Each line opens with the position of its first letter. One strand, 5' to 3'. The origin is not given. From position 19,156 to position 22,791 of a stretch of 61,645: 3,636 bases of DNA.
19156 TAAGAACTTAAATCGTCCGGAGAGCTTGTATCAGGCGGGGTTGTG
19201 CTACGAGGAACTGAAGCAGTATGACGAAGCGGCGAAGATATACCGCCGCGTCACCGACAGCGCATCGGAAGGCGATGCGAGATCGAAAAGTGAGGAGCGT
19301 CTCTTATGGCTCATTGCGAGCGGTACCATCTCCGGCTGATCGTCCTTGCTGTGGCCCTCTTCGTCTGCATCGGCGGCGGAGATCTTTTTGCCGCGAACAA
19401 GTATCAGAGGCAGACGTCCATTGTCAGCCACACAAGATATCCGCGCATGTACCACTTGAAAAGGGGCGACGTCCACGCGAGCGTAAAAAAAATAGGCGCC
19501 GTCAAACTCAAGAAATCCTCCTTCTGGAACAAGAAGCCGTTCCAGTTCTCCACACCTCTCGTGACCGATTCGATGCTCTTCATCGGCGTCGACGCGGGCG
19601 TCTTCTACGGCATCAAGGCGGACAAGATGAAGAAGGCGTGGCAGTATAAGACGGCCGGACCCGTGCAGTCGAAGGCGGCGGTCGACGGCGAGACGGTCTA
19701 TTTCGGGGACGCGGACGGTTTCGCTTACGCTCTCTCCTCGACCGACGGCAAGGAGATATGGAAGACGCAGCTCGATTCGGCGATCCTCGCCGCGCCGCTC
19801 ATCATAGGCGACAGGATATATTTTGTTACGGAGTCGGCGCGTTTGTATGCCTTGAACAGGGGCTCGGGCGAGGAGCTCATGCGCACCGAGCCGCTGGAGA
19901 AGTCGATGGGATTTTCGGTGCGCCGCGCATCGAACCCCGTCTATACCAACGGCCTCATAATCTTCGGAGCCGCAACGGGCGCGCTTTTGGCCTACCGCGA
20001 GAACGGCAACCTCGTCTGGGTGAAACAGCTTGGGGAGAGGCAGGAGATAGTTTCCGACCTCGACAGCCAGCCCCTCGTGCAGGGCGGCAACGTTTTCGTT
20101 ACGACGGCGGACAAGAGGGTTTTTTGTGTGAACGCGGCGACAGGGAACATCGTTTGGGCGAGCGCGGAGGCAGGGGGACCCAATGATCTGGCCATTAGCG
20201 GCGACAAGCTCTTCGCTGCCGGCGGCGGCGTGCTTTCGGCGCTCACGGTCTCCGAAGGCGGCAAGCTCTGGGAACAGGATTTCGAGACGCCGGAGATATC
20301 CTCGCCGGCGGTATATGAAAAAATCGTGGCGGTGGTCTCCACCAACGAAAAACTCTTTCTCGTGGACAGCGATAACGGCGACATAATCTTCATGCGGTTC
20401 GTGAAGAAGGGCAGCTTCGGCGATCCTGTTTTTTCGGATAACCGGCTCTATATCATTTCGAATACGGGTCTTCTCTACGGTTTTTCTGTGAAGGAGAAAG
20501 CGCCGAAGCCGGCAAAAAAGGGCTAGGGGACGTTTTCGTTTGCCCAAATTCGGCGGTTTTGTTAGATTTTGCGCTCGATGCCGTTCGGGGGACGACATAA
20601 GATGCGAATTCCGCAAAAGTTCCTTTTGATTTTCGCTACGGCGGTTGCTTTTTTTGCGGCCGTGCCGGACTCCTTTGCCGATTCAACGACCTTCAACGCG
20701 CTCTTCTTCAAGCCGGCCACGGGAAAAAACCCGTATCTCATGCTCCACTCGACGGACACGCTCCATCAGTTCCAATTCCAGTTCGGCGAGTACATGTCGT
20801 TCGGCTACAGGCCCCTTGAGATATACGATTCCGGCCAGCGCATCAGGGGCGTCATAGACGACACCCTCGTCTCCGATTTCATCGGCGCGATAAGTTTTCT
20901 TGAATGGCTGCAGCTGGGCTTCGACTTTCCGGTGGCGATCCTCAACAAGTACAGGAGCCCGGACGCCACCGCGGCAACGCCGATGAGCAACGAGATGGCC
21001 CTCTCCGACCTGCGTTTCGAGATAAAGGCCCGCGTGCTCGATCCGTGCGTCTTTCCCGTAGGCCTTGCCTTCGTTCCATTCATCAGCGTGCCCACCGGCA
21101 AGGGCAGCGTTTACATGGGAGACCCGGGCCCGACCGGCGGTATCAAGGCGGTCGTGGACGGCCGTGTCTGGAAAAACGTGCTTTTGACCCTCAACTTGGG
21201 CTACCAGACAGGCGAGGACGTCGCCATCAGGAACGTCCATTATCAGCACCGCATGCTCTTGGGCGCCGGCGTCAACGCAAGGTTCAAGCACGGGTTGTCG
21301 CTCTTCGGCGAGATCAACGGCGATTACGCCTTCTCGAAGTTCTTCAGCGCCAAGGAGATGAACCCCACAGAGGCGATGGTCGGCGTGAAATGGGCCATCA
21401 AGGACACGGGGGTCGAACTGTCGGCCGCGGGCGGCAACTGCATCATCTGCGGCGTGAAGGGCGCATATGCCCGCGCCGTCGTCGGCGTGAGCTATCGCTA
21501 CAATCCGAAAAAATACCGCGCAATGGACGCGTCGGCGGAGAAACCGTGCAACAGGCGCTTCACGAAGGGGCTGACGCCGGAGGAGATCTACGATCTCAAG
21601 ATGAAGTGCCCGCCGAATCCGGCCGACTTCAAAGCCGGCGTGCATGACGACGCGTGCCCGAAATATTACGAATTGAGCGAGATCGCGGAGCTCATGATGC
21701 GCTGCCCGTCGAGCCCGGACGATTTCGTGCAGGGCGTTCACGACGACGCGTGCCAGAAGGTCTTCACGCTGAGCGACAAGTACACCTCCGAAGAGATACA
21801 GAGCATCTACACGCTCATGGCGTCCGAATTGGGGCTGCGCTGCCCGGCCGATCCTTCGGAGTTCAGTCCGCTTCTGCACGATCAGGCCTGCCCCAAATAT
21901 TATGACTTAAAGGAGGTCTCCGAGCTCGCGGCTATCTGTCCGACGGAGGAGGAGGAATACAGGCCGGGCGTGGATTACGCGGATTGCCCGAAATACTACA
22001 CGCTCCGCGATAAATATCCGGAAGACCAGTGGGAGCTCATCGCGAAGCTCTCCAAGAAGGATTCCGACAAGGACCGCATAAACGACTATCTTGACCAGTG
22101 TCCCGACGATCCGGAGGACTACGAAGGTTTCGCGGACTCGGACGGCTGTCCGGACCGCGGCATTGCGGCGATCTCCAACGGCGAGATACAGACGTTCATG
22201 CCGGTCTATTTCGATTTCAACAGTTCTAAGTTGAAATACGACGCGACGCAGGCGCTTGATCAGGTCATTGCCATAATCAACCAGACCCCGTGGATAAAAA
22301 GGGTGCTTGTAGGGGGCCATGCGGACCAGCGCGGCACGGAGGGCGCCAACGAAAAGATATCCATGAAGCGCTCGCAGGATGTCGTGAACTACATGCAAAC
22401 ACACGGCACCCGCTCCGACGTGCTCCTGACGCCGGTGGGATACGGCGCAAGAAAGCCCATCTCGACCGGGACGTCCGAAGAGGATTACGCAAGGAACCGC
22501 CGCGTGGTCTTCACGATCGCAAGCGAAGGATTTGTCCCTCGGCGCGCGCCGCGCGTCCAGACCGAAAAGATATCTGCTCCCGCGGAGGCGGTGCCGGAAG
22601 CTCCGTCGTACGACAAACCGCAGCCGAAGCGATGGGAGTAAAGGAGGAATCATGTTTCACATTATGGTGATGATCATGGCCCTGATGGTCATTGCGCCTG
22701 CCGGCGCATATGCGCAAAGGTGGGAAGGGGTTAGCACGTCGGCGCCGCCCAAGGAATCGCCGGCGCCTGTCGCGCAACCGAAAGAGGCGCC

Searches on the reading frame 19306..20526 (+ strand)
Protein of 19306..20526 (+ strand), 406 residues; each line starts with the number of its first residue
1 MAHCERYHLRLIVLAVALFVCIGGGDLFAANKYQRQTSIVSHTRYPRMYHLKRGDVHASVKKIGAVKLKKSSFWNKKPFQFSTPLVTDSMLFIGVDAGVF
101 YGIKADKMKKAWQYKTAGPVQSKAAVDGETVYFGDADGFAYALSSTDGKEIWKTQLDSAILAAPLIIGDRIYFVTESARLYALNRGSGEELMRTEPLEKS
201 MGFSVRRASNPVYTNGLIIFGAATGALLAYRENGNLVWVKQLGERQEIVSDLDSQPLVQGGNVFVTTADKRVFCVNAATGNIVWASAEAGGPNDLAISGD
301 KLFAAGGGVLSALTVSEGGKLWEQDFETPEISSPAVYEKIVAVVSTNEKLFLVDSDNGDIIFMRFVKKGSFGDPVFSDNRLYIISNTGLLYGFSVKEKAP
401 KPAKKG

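Call 49: search_protein_families(library=pfam, proteins=[window:19306-20526:+], max_evalue=0.0001)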
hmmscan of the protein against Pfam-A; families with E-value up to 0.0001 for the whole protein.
window:19306-20526:+ (406 aa): 3 families
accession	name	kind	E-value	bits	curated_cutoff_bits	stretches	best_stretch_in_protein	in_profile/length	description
PF13360.13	PQQ_2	-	2.2e-41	142.5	27.6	2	110-304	15-212/233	Outer membrane protein assembly factor BamB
PF13570.13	Beta-prop_ACSF4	-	2.2e-32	113.2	133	1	87-285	60-250/329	Beta-alanine-activating enzyme, beta-propeller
PF01011.28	PQQ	-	3.8e-12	46.1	26.7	0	247-288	44-85/595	Glucose/ethanol/alcohol dehydrogenase, beta-propeller domain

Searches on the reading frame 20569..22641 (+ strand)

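Call 49: search_protein_families(library=pfam, proteins=[window:20569-22641:+], max_evalue=0.0001)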
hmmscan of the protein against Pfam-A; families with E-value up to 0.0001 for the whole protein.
window:20569-22641:+ (690 aa): 1 family
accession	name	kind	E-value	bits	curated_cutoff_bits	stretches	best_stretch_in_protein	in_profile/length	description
PF00691.25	OmpA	-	2.5e-17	63.5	27.2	1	547-644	1-98/98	OmpA family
